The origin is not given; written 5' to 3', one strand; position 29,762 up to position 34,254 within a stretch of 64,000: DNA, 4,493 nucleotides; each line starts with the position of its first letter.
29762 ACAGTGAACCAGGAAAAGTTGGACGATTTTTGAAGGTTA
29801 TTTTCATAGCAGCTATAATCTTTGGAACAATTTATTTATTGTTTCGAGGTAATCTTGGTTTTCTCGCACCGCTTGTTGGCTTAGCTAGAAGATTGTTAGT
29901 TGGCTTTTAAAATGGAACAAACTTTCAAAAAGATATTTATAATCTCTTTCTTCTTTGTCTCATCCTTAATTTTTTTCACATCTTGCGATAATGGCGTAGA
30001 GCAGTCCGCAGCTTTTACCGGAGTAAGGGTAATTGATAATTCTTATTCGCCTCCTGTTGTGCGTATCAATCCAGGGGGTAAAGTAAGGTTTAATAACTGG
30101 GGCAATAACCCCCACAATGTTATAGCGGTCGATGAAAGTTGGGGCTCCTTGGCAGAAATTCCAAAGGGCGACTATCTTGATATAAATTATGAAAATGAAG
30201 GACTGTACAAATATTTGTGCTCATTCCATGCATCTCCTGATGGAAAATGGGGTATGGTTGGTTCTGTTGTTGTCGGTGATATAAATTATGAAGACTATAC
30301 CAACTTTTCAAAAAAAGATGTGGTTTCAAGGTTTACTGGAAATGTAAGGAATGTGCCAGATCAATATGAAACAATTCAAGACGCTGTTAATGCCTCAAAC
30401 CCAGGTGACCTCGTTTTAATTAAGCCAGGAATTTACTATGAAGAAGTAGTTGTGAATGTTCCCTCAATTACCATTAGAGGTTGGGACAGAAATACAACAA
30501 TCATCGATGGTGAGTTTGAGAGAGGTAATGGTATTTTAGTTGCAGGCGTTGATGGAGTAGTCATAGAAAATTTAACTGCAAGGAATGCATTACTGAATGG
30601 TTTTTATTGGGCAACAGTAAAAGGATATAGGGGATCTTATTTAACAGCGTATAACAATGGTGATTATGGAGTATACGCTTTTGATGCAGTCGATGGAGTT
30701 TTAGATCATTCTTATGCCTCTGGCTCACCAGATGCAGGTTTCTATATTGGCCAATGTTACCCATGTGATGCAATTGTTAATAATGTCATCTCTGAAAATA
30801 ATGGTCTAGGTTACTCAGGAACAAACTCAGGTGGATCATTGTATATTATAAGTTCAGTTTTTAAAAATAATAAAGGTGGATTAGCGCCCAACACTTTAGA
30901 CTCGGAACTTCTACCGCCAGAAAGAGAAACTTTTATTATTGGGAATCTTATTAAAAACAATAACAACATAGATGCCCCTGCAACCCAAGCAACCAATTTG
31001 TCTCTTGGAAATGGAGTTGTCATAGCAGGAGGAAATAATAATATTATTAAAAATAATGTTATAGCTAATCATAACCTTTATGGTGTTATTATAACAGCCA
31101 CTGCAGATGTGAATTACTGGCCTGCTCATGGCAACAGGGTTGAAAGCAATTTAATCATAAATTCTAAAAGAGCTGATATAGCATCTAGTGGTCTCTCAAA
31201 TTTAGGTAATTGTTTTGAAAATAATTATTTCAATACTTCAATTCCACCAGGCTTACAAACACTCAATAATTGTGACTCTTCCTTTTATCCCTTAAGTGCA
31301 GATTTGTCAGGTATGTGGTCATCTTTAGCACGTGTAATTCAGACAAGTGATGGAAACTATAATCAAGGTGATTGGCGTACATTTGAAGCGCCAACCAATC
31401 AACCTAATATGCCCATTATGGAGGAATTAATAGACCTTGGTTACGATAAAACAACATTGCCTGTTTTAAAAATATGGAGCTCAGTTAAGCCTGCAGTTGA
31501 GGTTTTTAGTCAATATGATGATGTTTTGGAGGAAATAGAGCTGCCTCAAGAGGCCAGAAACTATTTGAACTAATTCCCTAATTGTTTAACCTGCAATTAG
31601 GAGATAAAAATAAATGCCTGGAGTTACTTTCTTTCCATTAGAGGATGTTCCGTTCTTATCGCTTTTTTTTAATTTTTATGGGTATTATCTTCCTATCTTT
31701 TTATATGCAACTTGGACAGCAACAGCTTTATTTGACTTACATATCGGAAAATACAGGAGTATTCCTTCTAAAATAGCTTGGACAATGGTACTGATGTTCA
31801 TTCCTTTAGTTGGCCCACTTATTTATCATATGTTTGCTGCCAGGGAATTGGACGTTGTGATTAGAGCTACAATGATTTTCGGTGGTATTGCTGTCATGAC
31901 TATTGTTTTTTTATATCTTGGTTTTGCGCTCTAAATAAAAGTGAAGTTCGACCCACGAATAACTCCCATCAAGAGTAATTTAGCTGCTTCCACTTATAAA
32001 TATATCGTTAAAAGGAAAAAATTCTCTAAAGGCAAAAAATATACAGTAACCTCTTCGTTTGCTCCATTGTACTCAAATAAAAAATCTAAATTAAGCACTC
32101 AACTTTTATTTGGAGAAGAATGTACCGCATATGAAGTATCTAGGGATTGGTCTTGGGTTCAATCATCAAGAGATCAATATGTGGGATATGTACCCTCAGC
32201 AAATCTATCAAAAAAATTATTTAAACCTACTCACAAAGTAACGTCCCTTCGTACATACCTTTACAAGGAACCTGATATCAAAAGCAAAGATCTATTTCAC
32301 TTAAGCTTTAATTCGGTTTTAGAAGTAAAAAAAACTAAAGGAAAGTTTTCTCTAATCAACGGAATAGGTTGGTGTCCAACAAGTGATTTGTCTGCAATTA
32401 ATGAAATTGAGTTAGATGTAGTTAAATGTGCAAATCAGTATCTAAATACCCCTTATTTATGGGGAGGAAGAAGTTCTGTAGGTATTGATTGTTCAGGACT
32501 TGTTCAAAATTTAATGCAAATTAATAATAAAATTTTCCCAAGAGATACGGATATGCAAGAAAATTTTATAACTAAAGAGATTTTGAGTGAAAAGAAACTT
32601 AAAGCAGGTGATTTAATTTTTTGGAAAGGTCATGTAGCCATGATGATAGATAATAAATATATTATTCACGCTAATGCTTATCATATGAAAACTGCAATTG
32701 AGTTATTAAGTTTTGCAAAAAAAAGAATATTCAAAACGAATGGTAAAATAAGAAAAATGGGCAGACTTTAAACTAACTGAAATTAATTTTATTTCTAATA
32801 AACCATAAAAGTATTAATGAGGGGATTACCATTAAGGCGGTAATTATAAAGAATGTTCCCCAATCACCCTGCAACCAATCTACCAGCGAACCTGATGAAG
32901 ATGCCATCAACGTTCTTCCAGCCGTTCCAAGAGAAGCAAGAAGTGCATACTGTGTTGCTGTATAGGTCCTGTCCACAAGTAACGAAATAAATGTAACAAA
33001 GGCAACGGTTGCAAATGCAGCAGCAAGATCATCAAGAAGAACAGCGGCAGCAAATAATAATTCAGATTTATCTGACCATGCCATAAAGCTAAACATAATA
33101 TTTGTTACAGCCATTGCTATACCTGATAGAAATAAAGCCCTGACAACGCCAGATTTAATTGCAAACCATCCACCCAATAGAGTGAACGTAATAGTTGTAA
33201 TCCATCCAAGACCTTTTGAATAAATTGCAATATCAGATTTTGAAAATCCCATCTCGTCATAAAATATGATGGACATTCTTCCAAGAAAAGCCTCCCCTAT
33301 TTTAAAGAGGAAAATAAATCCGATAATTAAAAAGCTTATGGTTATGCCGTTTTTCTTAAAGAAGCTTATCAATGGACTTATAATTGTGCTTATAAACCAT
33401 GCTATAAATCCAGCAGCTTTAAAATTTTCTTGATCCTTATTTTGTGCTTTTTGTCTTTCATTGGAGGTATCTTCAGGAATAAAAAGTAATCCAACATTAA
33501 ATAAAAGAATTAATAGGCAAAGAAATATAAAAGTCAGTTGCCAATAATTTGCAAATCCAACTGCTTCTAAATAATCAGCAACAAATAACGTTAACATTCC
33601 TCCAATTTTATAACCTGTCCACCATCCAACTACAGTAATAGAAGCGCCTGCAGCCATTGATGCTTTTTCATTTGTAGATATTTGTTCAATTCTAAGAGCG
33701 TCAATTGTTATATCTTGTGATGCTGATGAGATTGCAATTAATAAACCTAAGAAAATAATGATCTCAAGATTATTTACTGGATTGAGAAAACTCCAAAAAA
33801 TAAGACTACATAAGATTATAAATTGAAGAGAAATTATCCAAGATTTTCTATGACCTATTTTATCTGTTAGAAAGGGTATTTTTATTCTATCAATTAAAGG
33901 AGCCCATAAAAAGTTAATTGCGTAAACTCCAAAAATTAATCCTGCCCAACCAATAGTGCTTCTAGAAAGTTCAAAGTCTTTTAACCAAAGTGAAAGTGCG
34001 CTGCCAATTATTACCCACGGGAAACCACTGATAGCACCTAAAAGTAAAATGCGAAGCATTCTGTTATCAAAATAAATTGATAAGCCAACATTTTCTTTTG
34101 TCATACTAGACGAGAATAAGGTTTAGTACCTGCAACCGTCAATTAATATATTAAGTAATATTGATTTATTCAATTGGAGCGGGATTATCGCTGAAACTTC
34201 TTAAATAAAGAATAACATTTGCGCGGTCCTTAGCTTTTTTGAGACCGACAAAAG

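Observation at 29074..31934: Four-gene envelope operon of unknown function: Gly/Ser-repeat TPR protein, mini-membrane protein, cupredoxin-beta-helix lipoprotein, PLDc_N mini-protein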

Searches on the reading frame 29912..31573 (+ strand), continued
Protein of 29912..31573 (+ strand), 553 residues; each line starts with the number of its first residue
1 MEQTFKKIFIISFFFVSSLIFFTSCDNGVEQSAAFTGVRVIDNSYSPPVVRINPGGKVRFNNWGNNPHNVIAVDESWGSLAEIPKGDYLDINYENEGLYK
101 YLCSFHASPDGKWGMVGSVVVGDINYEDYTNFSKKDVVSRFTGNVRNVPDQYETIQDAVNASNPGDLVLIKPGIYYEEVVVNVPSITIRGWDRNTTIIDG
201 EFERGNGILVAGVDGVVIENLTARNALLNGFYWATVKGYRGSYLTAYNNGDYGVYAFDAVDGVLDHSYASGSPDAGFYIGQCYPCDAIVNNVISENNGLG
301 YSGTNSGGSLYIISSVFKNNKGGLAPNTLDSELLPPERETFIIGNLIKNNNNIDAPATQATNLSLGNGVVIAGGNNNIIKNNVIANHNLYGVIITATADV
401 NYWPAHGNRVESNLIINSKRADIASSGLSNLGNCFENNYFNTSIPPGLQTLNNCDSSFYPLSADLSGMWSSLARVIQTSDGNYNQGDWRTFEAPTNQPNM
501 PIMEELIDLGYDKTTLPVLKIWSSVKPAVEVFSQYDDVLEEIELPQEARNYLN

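Call 57: find_related_loci(query=A3, collection=metagenome_contigs, flank=6000)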
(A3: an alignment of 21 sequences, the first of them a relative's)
Query A3 (458 aa) in metagenome_contigs; peptide patterns used: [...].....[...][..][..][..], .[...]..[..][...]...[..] (x = any residue, [..] = any of these).
600 stretches matched a pattern (row limit reached: there are more); 515 encode a relative of the query (tblastn E <= 1e-3); the best 80 are kept; 80 distinct loci.
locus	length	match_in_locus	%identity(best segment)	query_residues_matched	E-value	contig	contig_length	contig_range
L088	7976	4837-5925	49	34-407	1e-101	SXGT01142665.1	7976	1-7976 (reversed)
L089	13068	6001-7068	47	40-407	2e-96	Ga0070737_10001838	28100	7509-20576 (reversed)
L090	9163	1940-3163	43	37-449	5e-97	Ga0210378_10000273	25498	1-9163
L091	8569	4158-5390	43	35-409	8e-96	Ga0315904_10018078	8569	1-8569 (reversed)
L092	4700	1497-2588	45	37-406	2e-95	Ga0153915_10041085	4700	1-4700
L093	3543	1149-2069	49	37-349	2e-96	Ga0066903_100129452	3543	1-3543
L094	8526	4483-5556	46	37-407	8e-95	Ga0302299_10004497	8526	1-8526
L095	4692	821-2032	45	33-413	6e-95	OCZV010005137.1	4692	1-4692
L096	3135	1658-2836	43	32-432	3e-96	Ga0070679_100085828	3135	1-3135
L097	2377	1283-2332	46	42-407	6e-98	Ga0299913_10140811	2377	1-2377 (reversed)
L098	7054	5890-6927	48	38-354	5e-94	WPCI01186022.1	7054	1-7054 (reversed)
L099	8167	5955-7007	48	28-379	5e-94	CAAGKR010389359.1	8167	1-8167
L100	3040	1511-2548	48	38-354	4e-96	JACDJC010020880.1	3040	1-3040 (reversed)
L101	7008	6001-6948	49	32-354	9e-94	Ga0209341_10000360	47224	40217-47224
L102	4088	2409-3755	42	33-457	1e-93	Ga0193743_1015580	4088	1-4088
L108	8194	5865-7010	45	9-407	8e-92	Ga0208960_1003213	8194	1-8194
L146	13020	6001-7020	47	40-380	1e-87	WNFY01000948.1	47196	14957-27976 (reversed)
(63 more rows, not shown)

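Call 69: search_solved_structures(query=A3, max_evalue=10, show_alignments=3)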
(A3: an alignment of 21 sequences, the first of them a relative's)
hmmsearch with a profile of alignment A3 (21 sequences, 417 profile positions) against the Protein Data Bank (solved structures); distinct sequences matched with E-value up to 10: 13.
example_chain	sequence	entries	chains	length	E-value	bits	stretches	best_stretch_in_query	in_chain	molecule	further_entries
3uw0_A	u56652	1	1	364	1e-06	31.1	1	30-116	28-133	pectinesterase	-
2ntb_A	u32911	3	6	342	4.5e-05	25.7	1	42-90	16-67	Pectinesterase A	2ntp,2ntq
1qjv_A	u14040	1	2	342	4.5e-05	25.7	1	42-90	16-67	PECTIN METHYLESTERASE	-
2nsp_A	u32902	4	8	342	4.5e-05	25.7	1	42-90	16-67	Pectinesterase A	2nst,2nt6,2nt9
8tne_A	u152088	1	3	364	0.00016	23.9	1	36-124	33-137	Pectinesterase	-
1gq8_A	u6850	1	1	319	0.00082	21.6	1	42-102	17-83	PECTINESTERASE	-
1xg2_A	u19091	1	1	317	0.01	17.9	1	42-93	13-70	Pectinesterase 1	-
3vst_A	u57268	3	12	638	0.017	17.2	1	44-94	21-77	Xylosidase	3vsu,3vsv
8fqc_P1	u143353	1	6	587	0.11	14.6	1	31-126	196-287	Tail Spike protein, gp124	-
2inu_A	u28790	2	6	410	0.42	12.6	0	53-83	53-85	Inulin fructotransferase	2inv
4kwv_A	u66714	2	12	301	0.88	11.6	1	23-63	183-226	Nicotinate-nucleotide pyrophosphorylase [carboxylating]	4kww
5ayx_A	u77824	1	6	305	0.9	11.5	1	23-63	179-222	Nicotinate-nucleotide pyrophosphorylase [carboxylating]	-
6fwf_A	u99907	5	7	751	2.8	9.9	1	126-177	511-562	Nitric-oxide reductase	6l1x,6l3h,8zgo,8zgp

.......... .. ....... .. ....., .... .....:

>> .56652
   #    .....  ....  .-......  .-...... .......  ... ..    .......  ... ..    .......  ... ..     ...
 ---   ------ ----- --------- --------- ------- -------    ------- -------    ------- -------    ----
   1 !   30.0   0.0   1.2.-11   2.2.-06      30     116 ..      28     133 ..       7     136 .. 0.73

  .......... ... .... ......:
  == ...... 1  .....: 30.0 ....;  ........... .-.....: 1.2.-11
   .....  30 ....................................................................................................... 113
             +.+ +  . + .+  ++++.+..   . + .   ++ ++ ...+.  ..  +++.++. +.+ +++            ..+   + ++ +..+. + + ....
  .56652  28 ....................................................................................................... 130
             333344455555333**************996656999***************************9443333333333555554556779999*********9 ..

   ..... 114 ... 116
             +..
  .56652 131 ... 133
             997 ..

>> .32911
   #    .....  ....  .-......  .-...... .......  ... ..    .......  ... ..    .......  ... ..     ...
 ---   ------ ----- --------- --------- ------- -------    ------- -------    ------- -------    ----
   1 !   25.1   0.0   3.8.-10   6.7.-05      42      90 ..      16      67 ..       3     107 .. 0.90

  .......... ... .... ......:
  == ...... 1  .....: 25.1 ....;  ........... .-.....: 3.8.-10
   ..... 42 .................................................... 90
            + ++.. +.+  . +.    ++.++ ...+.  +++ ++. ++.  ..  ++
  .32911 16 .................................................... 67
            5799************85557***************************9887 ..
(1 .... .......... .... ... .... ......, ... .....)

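Call 72: search_protein_families(library=pfam, proteins=[L035:460-825:+, L035:1026-1532:-, L035:1526-2095:-, L038:9818-10447:+, L108:7094-7978:+, L146:5062-5361:-, L099:4456-5043:-], max_evalue=0.01)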
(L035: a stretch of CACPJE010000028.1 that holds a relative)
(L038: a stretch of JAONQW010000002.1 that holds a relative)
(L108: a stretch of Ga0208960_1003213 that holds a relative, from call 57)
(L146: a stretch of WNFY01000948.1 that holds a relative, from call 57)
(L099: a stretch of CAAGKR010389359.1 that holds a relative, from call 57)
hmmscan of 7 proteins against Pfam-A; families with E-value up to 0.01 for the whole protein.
L035:460-825:+ (121 aa): 1 family
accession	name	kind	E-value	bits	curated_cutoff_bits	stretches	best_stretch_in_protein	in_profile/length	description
PF07045.17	DUF1330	-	7.9e-08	33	23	1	32-112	10-89/94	Domain of unknown function (DUF1330)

L035:1026-1532:- (168 aa): 5 families
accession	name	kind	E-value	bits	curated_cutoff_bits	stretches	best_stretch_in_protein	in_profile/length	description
PF08645.17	PNK3P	-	4.7e-10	39.9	22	1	7-157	4-151/161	Polynucleotide kinase 3 phosphatase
PF13419.12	HAD_2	-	6.9e-09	36.5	23.8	1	108-148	134-174/178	Haloacid dehalogenase-like hydrolase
PF13242.12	Hydrolase_like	-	1.9e-08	34.5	22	1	107-149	2-45/75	HAD-hyrolase-like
PF13344.12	Hydrolase_6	-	2.7e-06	27.8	27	1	6-64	1-50/101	Haloacid dehalogenase-like hydrolase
PF00702.32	Hydrolase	-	1.4e-05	26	26.4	1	30-146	100-191/191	haloacid dehalogenase-like hydrolase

L035:1526-2095:- (189 aa): 3 families
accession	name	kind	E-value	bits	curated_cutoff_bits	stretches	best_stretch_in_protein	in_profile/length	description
PF13580.11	SIS_2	-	3.4e-31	108.5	27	1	11-145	4-138/138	SIS domain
PF01380.27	SIS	-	1.9e-08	34.6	25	1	90-167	33-110/131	SIS domain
PF00318.25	Ribosomal_S2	-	0.0089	15.7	26.1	0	26-89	40-101/216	Ribosomal protein S2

L038:9818-10447:+ (209 aa): 0 families

L108:7094-7978:+ (294 aa): 1 family
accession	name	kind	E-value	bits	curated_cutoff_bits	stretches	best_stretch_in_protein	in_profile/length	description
PF09362.15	DUF1996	-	1.7e-29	104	27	1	71-265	1-237/237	Domain of unknown function (DUF1996)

L146:5062-5361:- (99 aa): 3 families
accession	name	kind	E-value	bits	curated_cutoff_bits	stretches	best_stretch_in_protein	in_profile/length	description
PF05768.20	Glrx-like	-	5.7e-18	65.5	26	1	23-95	1-75/77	Glutaredoxin-like domain (DUF836)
PF00462.30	Glutaredoxin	-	0.0022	18.6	22.9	1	24-79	1-57/60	Glutaredoxin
PF13192.12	Thioredoxin_3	-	0.0051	17.3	24.8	1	29-87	7-65/76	Thioredoxin domain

L099:4456-5043:- (195 aa): 1 family
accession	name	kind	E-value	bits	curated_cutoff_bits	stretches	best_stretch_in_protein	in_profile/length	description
PF09858.14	DUF2085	-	1.3e-26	93.3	25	1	87-176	1-89/90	Predicted membrane protein (DUF2085)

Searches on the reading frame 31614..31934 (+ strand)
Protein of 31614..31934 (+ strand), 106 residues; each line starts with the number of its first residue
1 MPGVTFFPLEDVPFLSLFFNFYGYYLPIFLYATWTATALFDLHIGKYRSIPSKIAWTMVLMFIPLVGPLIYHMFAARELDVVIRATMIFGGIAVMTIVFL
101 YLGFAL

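Call 3: search_protein_families(library=pfam, proteins=[window:31614-31934:+], max_evalue=0.1)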
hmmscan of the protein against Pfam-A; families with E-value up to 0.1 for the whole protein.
window:31614-31934:+ (106 aa): 2 families
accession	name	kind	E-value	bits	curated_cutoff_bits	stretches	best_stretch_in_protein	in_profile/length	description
PF13396.11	PLDc_N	-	3e-08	33.9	23.3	1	37-72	5-38/42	Phospholipase_D-nuclease N-terminal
PF18936.5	DUF5684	-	0.049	14.7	27.4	1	52-105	18-73/81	Family of unknown function (DUF5684)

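Call 4: search_protein_families(library=ncbifam, proteins=[window:31614-31934:+], max_evalue=0.1)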
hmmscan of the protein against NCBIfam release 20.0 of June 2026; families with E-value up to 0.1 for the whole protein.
window:31614-31934:+ (106 aa): 2 families
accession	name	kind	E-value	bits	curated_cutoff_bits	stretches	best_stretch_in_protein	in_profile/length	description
NF009107.0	PRK12452.1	equivalog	0.00022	20.1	787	1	29-76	32-81/509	cardiolipin synthase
TIGR04265.1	bac_cardiolipin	equivalog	0.00095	18.2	290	1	46-77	25-56/483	cardiolipin synthase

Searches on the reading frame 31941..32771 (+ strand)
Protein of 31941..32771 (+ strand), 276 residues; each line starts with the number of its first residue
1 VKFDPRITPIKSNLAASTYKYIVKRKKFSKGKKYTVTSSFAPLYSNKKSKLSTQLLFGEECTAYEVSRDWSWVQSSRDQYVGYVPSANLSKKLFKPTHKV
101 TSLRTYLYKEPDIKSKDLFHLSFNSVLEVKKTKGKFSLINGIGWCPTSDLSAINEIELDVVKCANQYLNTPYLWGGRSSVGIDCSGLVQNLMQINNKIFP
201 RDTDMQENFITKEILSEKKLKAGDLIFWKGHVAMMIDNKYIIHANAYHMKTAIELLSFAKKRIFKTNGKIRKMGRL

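Call 3: search_protein_families(library=pfam, proteins=[window:31941-32771:+], max_evalue=0.1)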
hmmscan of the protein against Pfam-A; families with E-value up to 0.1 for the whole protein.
window:31941-32771:+ (276 aa): 4 families
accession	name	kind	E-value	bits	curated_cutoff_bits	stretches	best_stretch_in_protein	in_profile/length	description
PF00877.26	NLPC_P60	-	7e-18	65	23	1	170-248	2-84/105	NlpC/P60 family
PF18348.7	SH3_16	-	2.8e-14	53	25.8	1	48-89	8-49/49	Bacterial dipeptidyl-peptidase Sh3 domain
PF08239.17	SH3_3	-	6.6e-08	33.1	27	2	105-151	3-54/54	Bacterial SH3 domain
PF23795.1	SH3_YKFC_2nd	-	0.0093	16.2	27.4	0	100-136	1-36/57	YKFC SH3b2 domain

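Call 4: search_protein_families(library=ncbifam, proteins=[window:31941-32771:+], max_evalue=0.1)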
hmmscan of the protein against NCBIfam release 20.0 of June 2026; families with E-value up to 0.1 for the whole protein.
window:31941-32771:+ (276 aa): 5 families
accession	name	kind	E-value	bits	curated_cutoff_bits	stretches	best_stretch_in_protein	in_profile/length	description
NF008096.1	PRK10838.1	equivalog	1.7e-07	31.2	186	1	166-246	77-161/189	bifunctional murein DD-endopeptidase/murein LD-carboxypeptidase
NF038345.1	wall_hydro_RipC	exception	4.6e-07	29.6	425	1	159-249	253-344/362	peptidoglycan hydrolase RipC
NF010495.0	PRK13914.1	equivalog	2.3e-05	23.6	647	1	160-245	369-457/481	invasion associated endopeptidase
NF033742.1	NlpC_p60_RipB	exception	0.0002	21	335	1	175-253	95-188/206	NlpC/P60 family peptidoglycan endopeptidase RipB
NF040678.1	EntFM_CwpFM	equivalog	0.064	12.3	720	1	160-228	315-380/430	enterotoxin EntFM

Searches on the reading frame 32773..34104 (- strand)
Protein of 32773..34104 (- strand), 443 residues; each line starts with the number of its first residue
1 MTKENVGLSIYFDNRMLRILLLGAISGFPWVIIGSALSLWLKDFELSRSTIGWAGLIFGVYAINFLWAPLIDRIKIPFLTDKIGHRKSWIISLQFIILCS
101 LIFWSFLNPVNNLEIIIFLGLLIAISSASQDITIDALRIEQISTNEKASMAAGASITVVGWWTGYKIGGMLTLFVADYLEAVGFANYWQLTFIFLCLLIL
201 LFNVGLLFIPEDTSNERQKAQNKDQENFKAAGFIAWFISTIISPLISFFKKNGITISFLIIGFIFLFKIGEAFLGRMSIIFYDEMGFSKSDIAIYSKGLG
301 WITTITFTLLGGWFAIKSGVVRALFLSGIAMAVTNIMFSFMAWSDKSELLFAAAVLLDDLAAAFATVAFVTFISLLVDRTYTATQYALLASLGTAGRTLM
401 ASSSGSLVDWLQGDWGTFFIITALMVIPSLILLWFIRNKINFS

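Call 3: search_protein_families(library=pfam, proteins=[window:32773-34104:-], max_evalue=0.1)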
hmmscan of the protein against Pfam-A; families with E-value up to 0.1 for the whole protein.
window:32773-34104:- (443 aa): 1 family
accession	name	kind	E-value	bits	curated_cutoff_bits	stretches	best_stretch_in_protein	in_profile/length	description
PF07690.21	MFS_1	-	1.7e-21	77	33.4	2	20-356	2-303/347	Major Facilitator Superfamily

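Call 4: search_protein_families(library=ncbifam, proteins=[window:32773-34104:-], max_evalue=0.1)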
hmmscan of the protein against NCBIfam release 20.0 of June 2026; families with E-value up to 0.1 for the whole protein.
window:32773-34104:- (443 aa): 4 families
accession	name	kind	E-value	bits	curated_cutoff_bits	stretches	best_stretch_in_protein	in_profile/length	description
TIGR00901.2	2A0125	subfamily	1.1e-108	363.6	350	1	11-435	1-416/417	AmpG family muropeptide MFS transporter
NF008867.0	PRK11902.1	equivalog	3.8e-64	217.2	656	1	8-441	7-408/419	muropeptide transporter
NF008238.0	PRK11010.1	equivalog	2.7e-56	191.4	756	1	9-442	7-408/492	muropeptide MFS transporter AmpG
NF003004.0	PRK03814.1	equivalog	0.03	14.6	84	0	190-226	21-59/86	oxaloacetate decarboxylase subunit gamma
